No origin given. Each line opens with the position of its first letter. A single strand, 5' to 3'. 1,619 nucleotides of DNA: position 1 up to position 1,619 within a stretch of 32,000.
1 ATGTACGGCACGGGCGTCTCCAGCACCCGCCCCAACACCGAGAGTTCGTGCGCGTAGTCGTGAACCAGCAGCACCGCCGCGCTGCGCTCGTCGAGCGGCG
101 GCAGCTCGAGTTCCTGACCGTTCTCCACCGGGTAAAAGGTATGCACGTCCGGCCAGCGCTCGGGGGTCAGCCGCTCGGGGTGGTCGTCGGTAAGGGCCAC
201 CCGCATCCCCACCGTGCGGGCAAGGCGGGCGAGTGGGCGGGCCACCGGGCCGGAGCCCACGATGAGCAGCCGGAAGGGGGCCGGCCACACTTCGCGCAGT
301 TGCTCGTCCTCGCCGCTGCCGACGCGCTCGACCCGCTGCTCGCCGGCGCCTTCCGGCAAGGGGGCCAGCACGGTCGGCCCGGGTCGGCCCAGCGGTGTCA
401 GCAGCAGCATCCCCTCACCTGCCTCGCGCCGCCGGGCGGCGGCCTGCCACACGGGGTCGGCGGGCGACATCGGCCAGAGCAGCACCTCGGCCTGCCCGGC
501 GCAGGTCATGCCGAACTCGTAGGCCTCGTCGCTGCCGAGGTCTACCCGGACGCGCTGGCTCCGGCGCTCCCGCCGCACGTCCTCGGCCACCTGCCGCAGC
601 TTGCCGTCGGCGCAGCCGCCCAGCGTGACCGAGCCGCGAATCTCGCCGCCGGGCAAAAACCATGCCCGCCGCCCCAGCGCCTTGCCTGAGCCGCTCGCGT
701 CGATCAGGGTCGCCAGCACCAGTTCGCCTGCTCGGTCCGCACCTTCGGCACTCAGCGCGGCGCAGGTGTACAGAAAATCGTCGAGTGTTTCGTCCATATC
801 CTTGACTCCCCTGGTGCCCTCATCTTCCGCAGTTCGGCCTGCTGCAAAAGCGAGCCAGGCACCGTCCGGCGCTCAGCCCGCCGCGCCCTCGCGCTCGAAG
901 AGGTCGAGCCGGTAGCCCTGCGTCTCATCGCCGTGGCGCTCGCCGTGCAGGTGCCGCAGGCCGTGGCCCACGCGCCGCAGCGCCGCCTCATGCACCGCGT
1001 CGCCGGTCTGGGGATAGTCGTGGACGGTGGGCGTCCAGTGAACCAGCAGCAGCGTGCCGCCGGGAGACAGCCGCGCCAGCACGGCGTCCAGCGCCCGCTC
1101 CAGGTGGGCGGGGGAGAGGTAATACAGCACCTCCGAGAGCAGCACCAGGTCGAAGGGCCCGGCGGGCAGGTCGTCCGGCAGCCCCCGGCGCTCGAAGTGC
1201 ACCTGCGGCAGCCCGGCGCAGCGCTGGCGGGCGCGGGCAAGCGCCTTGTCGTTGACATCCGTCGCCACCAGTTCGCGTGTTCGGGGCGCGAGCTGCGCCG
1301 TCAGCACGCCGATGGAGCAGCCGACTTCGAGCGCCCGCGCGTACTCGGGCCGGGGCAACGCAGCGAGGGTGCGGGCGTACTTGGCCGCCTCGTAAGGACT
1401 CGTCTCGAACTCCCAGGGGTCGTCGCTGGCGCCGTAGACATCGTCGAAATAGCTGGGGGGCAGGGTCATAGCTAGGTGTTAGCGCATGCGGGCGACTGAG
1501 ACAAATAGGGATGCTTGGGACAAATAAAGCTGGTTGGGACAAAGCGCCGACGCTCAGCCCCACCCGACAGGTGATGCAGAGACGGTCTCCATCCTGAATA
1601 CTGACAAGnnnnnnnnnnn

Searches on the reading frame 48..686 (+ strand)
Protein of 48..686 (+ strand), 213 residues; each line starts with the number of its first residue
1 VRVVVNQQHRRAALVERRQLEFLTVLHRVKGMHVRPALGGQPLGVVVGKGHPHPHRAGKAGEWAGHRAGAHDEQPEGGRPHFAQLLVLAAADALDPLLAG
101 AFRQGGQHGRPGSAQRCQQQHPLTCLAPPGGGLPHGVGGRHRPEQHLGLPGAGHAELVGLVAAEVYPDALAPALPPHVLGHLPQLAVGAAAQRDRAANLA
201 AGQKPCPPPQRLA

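Call 11: search_protein_families(library=pfam, proteins=[window:48-686:+], max_evalue=0.01)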
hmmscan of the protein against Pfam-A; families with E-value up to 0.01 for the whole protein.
window:48-686:+ (213 aa): 0 families

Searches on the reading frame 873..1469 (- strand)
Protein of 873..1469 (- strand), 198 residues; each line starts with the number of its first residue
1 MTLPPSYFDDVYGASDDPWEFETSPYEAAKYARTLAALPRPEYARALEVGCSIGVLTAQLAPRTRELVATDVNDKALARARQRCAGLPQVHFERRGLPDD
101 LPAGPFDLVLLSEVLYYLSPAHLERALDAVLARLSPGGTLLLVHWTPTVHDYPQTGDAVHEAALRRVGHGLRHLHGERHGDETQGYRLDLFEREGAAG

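Call 11: search_protein_families(library=pfam, proteins=[window:873-1469:-], max_evalue=0.01)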
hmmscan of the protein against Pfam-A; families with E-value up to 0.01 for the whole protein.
window:873-1469:- (198 aa): 8 families
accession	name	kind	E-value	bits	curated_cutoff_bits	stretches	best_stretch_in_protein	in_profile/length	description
PF05401.17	NodS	-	5.6e-17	62.7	24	1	14-141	14-143/201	Nodulation protein S (NodS)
PF08242.18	Methyltransf_12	-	3.4e-15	57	30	1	47-140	1-98/98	Methyltransferase domain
PF13649.12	Methyltransf_25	-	2.1e-14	54.4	27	1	47-138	2-97/97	Methyltransferase domain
PF13489.12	Methyltransf_23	-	1.5e-11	44.7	27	1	30-155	8-128/164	Methyltransferase domain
PF08241.18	Methyltransf_11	-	2.1e-11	44.8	21.2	1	47-141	1-94/95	Methyltransferase domain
PF13847.12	Methyltransf_31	-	4.8e-08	33.2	27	1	45-143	6-110/145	Methyltransferase domain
PF01739.24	CheR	-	3.4e-05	23.8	27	0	89-142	119-173/195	CheR methyltransferase, SAM binding domain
PF05175.20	MTS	-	0.00011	22.3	23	1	36-111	25-104/170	Methyltransferase small domain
